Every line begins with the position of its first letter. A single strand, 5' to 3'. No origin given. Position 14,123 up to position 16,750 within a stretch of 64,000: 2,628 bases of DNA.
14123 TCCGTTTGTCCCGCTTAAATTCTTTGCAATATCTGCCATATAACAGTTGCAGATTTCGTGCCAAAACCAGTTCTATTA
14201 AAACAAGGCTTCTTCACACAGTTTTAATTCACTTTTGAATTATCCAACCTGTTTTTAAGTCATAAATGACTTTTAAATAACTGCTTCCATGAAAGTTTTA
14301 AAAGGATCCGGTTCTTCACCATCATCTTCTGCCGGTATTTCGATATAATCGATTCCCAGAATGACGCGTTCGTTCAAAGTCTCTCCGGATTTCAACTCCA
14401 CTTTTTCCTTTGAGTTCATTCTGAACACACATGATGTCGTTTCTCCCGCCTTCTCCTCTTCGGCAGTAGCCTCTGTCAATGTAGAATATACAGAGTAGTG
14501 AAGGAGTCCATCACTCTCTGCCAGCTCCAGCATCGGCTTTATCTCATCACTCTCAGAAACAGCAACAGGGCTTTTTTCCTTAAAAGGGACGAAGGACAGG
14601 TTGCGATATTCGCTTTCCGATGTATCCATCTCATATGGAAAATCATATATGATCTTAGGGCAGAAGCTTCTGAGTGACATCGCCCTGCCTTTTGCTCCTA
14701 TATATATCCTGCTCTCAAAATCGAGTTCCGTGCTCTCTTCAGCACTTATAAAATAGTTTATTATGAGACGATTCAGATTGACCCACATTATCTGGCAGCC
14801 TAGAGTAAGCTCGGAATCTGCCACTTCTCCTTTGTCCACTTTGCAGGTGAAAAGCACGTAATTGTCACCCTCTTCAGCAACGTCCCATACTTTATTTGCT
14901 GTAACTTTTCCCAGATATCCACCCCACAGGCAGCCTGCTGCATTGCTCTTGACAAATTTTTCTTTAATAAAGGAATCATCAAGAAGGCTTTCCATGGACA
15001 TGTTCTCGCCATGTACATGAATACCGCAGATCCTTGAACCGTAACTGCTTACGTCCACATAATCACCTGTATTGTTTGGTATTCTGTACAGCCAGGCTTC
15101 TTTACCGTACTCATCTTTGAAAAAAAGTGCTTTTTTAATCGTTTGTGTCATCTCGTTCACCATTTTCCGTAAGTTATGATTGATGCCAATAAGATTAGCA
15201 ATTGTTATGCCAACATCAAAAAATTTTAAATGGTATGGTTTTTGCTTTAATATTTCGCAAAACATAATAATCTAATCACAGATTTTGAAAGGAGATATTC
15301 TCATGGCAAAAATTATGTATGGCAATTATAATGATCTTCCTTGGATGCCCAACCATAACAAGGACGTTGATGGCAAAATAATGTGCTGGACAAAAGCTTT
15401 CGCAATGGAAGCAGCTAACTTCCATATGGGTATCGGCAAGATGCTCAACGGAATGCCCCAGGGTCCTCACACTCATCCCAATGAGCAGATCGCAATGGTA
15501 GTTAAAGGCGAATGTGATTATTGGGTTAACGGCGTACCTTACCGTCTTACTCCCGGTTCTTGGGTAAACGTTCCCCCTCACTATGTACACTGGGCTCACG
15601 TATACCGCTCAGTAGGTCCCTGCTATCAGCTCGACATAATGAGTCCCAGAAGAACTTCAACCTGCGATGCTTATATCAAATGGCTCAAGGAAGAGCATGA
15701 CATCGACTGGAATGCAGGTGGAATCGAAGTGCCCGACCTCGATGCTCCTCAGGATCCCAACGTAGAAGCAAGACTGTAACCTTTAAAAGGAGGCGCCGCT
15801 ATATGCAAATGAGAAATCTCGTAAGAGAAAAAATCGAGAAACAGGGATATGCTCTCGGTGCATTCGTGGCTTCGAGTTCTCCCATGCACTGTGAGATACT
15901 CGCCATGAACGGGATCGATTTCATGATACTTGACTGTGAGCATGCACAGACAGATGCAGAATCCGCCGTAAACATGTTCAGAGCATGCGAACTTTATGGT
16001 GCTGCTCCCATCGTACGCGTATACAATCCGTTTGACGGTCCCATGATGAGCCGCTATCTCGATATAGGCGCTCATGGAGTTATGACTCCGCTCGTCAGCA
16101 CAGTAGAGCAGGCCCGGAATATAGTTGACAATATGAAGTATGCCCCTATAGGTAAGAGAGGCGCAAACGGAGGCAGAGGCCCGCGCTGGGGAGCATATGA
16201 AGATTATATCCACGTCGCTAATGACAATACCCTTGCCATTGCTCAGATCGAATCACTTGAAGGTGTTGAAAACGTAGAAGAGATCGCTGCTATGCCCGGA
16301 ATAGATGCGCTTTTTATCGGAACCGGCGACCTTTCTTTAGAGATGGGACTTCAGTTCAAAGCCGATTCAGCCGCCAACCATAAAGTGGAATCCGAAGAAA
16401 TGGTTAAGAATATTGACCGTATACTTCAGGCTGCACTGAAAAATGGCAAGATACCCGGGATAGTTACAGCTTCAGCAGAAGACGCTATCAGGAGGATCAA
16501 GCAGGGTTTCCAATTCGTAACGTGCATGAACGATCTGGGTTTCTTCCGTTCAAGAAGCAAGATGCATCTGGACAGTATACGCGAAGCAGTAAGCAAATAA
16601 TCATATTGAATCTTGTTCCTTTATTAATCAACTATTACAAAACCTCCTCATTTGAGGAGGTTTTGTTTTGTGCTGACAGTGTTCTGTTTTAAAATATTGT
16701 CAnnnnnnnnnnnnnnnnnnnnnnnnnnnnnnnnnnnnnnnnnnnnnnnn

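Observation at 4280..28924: Six correctly spaced sigma-54 promoters (plus one off-spacing candidate) around a single PAS-AAA+ activator: a sigma-54 catabolic regulon island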

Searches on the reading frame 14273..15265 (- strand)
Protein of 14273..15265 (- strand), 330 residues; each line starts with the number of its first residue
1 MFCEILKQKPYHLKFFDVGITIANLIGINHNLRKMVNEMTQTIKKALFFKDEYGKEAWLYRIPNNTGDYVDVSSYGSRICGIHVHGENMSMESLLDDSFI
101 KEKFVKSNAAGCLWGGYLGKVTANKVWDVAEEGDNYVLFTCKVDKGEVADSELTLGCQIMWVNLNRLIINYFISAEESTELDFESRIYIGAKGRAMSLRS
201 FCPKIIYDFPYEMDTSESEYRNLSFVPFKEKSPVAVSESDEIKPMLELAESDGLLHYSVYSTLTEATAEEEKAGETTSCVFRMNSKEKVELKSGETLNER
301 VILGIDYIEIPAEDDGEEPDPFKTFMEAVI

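Call 8: search_protein_families(library=pfam, proteins=[window:14273-15265:-])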
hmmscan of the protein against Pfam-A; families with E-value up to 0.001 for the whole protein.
window:14273-15265:- (330 aa): 0 families

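Call 52: search_protein_families(library=ncbifam, proteins=[window:14273-15151:-], max_evalue=0.00001)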
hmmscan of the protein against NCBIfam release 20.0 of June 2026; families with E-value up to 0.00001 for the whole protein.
window:14273-15151:- (292 aa): 0 families

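Call 67: search_solved_structures(query=window:14273-15151:-, max_evalue=1)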
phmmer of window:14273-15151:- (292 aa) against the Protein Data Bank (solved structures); distinct sequences matched with E-value up to 1: 0.
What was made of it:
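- On galactose mutarotase / aldose 1-epimerase superfamily for unk292: There is no Pfam or NCBIfam hit and no PDB sequence hit (calls 8, 52, 67).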

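Call 71: find_homologous_proteins(query=window:14273-15151:-, max_evalue=0.00001)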
Query window:14273-15151:- (292 aa): 28 proteins with E <= 0.00001 among 833 candidates.
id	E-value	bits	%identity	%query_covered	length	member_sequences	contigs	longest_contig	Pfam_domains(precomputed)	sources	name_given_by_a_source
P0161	1.1e-190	650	99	100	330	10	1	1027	-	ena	-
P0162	1.4e-180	617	92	100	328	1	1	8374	-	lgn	-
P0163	3.1e-143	494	75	100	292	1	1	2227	-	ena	-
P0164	9.2e-141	486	74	100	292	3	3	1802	-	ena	-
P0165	1.6e-139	482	73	99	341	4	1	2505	-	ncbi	-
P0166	1.9e-68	249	44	98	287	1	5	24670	-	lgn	-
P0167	5.8e-64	234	43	97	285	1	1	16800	-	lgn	-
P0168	7.5e-61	224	41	99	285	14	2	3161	-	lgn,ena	-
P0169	7.1e-60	221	42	97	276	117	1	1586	-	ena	-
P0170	2.4e-59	219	42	99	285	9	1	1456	-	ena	-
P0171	4.8e-56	208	39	96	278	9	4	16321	-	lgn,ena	-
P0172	3.0e-54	202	38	97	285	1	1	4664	-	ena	-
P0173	1.2e-53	200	37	98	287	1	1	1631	-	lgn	-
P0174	1.5e-53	200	40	91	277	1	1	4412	-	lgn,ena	-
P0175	1.8e-53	200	36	95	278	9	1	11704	-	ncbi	-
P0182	2.4e-41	160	35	98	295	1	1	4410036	-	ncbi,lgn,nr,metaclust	ncbi:hypothetical protein OBV_33460 [Oscillibacter valericigenes Sjm18-20]|nr:hypothetical protein O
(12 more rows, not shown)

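Call 72: find_encoding_contigs(protein=P0182, flank=10000, max_places=1)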
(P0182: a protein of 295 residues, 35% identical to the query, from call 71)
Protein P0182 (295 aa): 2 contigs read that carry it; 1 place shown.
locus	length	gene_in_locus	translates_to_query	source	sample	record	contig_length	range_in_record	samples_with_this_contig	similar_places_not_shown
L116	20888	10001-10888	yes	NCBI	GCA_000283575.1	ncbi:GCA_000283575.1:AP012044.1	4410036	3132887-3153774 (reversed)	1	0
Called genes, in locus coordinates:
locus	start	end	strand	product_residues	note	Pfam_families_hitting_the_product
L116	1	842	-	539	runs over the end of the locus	PF28550:DUF8436, PF00890:FAD_binding_2 (faint), PF01494:FAD_binding_3 (weak), PF03486:HI0933_like (faint), PF07992:Pyr_redox_2 (faint), PF01266:DAO (faint), PF21688:FAD-depend_C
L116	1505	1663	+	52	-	-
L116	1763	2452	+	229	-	PF28530:DUF8426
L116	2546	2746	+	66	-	-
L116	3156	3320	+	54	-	-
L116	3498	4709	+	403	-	PF00155:Aminotran_1_2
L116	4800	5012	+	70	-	-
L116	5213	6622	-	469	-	PF03553:Na_H_antiporter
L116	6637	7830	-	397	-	PF00155:Aminotran_1_2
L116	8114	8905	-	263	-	PF03328:HpcH_HpaI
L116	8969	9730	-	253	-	PF02596:DUF169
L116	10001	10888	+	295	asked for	-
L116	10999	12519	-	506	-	PF13426:PAS_9 (faint), PF00158:Sigma54_activat, PF14532:Sigma54_activ_2, PF07728:AAA_5 (weak), PF25601:AAA_lid_14, PF18024:HTH_50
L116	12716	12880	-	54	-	-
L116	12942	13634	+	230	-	PF01144:CoA_trans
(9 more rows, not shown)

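Call 86: predict_structure(alignment_id=A2)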
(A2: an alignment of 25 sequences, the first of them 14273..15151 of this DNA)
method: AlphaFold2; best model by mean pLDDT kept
length: 292 residues; sequences in the alignment: 25
mean_pLDDT: 91.0   pTM: 0.87
mean pLDDT of the five models: 91.0, 90.8, 90.5, 89.5, 89.4
residues with pLDDT >= 90: 233; 70-90: 34; 50-70: 21; < 50: 4
segments of 3 or more residues with pLDDT < 50: none
pLDDT, mean of each block of 10 residues (from residue 1): 87 97 94 98 93 92 96 96 96 97 97 97 94 98 96 85 93 87 95 93 89 91 96 93 95 96 94 57 59 45
secondary structure, 60 per line:
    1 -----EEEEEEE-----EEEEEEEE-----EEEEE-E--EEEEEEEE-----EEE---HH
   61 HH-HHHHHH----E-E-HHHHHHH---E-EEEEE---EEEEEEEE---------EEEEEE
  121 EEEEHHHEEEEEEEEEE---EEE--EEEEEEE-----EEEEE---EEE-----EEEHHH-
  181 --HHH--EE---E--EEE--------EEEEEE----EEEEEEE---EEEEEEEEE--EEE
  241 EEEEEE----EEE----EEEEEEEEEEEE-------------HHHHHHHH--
elements in order: E6-12 E18-25 E31-35 E40-47 E53-55 H59-62 H64-69 H78-84 E90-94 E98-105 E115-124 E128-137 E141-143 E146-152 E158-162 E166-168 E174-176 E196-198 E207-212 E217-223 E227-235 E238-246 E251-253 E258-269 H283-290

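Call 88: fold_search(model_id=the predicted structure, library=pdb)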
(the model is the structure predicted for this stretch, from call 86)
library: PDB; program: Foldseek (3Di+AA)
matches with E <= 10: 973; with E <= 0.001: 91
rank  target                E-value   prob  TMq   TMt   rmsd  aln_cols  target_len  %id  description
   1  1lur_A                7.2e-13  1.00  0.70  0.64   4.5       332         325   10  Crystal Structure of the GalM/aldose Epimerase Homologue from C. elegans, Northeast Structural Genomics Target WR66 (released 2003-07-29)
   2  4rnl_A                2.4e-12  1.00  0.74  0.64   4.6       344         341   11  The crystal structure of a possible galactose mutarotase from Streptomyces platensis subsp. rosaceus (released 2014-11-26)
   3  1ns4_A                2.4e-12  1.00  0.72  0.63   4.4       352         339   13  Crystal structure of galactose mutarotase from Lactococcus lactis mutant E304Q complexed with glucose (released 2003-02-11)
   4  1nsu_A                2.8e-12  1.00  0.73  0.64   4.0       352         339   13  Crystal structure of galactose mutarotase from Lactococcus lactis mutant H96N complexed with galactose (released 2003-02-11)
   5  4rnl_D                3.2e-12  1.00  0.75  0.65   4.0       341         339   11  The crystal structure of a possible galactose mutarotase from Streptomyces platensis subsp. rosaceus (released 2014-11-26)
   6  1ns8_A                3.5e-12  1.00  0.68  0.60   6.2       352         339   13  Crystal structure of galactose mutarotase from Lactococcus lactis mutant D243N complexed with galactose (released 2003-02-11)
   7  1l7k_A                3.7e-12  1.00  0.68  0.59   6.3       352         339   13  x-ray structure of galactose mutarotase from Lactococcus lactis complexed with galactose (released 2002-04-24)
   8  1ns0_A                3.9e-12  1.00  0.71  0.62   4.4       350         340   13  Crystal structure of galactose mutarotase from Lactococcus lactis mutant E304Q complexed with galactose (released 2003-02-11)
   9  4rnl_B                6.3e-12  1.00  0.76  0.66   3.6       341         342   11  The crystal structure of a possible galactose mutarotase from Streptomyces platensis subsp. rosaceus (released 2014-11-26)
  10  1nsx_A                6.3e-12  1.00  0.67  0.58   6.2       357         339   14  Crystal structure of galactose mutarotase from Lactococcus lactis mutant H170N complexed with galactose (released 2003-02-11)
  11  1nsm_A                6.3e-12  1.00  0.67  0.58   6.2       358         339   14  Crystal structure of galactose mutarotase from Lactococcus lactis mutant D243A complexed with galactose (released 2003-02-11)
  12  1nsz_A                1.2e-11  1.00  0.72  0.63   4.4       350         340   12  Crystal structure of galactose mutarotase from Lactococcus lactis mutant H170N complexed with glucose (released 2003-02-11)
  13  1ns2_A                1.3e-11  1.00  0.65  0.57   6.5       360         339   14  Crystal structure of galactose mutarotase from Lactococcus lactis mutant E304A complexed with galactose (released 2003-02-11)
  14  1snz_B                1.4e-11  1.00  0.72  0.62   7.4       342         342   11  Crystal structure of apo human galactose mutarotase (released 2004-03-30)
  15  1l7j_A                1.5e-11  1.00  0.67  0.59   7.6       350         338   12  X-ray structure of galactose mutarotase from Lactococcus lactis (apo) (released 2002-04-24)
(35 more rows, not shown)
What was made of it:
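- On galactose mutarotase / aldose 1-epimerase superfamily for unk292: Foldseek gives E 7e-13, probability 1.00 and TM 0.70-0.76 to 1lur, 4rnl and 1ns4 (call 88), on a model with pLDDT 91 (call 86).
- Pathway hints. unk292 has a GalM-like fold (calls 86, 88).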

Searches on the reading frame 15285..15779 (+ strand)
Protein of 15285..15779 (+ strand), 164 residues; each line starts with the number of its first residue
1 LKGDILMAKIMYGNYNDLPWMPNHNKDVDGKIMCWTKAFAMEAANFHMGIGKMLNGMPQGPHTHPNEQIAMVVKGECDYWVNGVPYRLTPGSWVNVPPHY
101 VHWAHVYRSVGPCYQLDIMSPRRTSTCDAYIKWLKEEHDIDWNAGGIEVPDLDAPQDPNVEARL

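Call 9: search_protein_families(library=pfam, proteins=[window:15285-15779:+])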
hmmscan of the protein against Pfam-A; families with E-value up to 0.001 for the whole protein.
window:15285-15779:+ (164 aa): 2 families
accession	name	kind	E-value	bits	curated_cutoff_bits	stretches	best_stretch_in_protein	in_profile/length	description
PF07883.17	Cupin_2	-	1.7e-10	40.9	27.2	1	60-105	12-57/70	Cupin domain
PF02311.25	AraC_binding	-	3.5e-07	30.5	21.1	1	60-104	17-61/135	AraC-like ligand binding domain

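Call 52: search_protein_families(library=ncbifam, proteins=[window:15303-15779:+], max_evalue=0.00001)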
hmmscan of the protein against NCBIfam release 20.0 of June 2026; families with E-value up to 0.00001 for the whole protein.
window:15303-15779:+ (158 aa): 0 families

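Call 62: find_related_loci(query=A1, collection=metagenome_contigs, flank=10000)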
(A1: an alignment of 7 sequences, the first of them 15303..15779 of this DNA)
Query A1 (158 aa) in metagenome_contigs; peptide patterns used: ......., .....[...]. (x = any residue, [..] = any of these).
249 stretches matched a pattern; 21 encode a relative of the query (tblastn E <= 1e-3); 21 distinct loci.
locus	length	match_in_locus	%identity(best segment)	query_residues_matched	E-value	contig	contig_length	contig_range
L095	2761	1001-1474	97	1-158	5e-109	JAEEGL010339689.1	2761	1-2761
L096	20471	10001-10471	85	1-157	4e-93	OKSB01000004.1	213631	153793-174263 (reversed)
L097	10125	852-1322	85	1-157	4e-93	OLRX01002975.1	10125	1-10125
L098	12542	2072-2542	85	1-157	4e-93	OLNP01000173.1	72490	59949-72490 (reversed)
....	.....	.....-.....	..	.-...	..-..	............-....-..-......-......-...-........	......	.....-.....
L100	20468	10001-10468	86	1-157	3e-92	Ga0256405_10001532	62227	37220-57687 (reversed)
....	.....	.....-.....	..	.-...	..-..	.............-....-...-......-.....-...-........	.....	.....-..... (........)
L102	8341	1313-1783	84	1-158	2e-90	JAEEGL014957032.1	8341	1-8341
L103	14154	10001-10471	81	1-157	1e-88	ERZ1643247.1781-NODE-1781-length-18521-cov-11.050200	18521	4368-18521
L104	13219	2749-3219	81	1-157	1e-87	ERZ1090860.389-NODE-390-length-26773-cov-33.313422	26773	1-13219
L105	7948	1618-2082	80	1-155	4e-87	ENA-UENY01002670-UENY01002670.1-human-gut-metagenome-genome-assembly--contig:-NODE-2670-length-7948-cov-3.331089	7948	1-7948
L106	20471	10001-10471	79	1-157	3e-87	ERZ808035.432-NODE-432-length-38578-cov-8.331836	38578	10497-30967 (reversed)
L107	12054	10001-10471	79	1-157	4e-87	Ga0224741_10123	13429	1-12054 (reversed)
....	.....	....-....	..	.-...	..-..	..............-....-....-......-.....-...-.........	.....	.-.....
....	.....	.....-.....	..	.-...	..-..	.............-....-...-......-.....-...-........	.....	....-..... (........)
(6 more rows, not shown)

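Call 68: search_solved_structures(query=window:15303-15779:+, max_evalue=0.1)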
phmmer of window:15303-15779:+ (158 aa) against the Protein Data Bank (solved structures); distinct sequences matched with E-value up to 0.1: 12.
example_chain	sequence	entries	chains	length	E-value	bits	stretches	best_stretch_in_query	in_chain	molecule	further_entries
3h7j_A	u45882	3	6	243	7.2e-05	26.3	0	54-99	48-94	Bacilysin biosynthesis protein bacB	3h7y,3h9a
2f4p_A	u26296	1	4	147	0.00026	24.5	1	55-98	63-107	hypothetical protein TM1010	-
5fq0_A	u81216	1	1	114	0.0005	23.5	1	49-118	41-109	KDGF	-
5fq0_B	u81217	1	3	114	0.00057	23.3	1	50-118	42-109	KDGF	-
2pfw_A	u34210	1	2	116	0.0012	22.3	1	54-117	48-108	Cupin 2, conserved barrel domain protein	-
4e2g_A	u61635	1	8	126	0.0041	20.5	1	51-118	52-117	Cupin 2 conserved barrel domain protein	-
1y3t_A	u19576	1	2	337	0.0048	20.3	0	64-97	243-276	Hypothetical protein yxaG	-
2h0v_A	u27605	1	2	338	0.0048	20.3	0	64-97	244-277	Quercetin 2,3-dioxygenase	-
5cu1_A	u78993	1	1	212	0.019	18.4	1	50-101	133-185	DMSP lyase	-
8hfb_A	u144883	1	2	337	0.025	18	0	65-97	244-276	Quercetin 2,3-dioxygenase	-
3rns_A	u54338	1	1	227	0.046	17.1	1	38-96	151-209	Cupin 2 conserved barrel domain protein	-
5zbe_A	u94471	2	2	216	0.096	16.1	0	55-79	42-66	Cupin domain protein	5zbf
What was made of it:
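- The cupin shows weak hits to KdgF and BacB (call 68).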

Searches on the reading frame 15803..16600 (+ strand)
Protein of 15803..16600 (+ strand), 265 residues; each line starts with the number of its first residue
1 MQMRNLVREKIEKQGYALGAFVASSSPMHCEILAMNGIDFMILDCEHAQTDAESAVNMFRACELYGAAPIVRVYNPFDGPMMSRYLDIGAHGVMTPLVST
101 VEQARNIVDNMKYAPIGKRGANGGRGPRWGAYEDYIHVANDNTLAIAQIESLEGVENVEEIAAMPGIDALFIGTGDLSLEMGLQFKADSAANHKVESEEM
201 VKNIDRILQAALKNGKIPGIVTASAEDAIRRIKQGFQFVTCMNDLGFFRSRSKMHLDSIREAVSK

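Call 9: search_protein_families(library=pfam, proteins=[window:15803-16600:+])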
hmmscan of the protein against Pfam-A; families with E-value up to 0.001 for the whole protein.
window:15803-16600:+ (265 aa): 1 family
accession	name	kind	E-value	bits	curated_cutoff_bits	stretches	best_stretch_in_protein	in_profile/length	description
PF03328.21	HpcH_HpaI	-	4.8e-33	114.7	25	1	19-245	3-215/221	HpcH/HpaI aldolase/citrate lyase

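Call 52: search_protein_families(library=ncbifam, proteins=[window:15803-16600:+], max_evalue=0.00001)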
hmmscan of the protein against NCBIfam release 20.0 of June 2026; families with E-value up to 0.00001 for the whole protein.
window:15803-16600:+ (265 aa): 4 families
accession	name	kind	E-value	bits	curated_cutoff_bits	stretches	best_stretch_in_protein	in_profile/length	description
NF007849.0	PRK10558.1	equivalog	8.7e-46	156.4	393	1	4-257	7-252/256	2-dehydro-3-deoxyglucarate aldolase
TIGR03239.1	GarL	equivalog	4.4e-45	154.2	406.75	1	6-254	2-242/249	2-dehydro-3-deoxyglucarate aldolase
TIGR02311.1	HpaI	equivalog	3.1e-42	144.7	368.8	1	8-249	4-238/249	4-hydroxy-2-oxoheptanedioate aldolase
NF007521.0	PRK10128.1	equivalog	1.6e-34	119.7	441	1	4-244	6-239/267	2-keto-3-deoxy-L-rhamnonate aldolase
